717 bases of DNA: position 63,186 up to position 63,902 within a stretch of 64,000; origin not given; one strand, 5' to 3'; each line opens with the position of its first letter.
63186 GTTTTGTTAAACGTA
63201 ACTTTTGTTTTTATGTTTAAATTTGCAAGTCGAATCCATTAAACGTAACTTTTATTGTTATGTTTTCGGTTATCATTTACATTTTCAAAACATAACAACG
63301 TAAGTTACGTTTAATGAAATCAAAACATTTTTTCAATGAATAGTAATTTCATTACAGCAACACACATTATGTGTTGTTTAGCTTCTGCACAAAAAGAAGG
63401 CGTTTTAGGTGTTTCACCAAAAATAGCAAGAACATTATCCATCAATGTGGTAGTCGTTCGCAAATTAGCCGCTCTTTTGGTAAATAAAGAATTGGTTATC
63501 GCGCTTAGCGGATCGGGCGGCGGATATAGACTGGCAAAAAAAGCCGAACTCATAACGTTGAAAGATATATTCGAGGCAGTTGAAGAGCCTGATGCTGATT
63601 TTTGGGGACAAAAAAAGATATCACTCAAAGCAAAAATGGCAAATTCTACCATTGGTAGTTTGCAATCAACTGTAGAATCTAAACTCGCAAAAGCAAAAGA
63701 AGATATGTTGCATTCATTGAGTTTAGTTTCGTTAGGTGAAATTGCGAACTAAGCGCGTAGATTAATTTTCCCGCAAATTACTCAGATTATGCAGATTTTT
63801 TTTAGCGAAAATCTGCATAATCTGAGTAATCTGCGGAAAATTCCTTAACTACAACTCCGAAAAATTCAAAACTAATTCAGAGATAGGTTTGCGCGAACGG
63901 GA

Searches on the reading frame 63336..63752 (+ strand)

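Call 4: search_protein_families(library=pfam, proteins=[window:63336-63752:+], max_evalue=1)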
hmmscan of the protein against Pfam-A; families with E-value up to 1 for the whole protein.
window:63336-63752:+ (138 aa): 3 families
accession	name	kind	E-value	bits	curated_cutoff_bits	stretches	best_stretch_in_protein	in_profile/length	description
PF02082.26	Rrf2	-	4.1e-21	76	30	1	2-137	2-130/132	Iron-dependent Transcriptional regulator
PF05045.17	RgpF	-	0.00083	18.6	25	1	72-128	66-122/503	Rhamnan synthesis protein F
PF03444.21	HrcA_DNA-bdg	-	0.036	14.2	21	1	27-70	26-69/79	Winged helix-turn-helix transcription repressor, HrcA DNA-binding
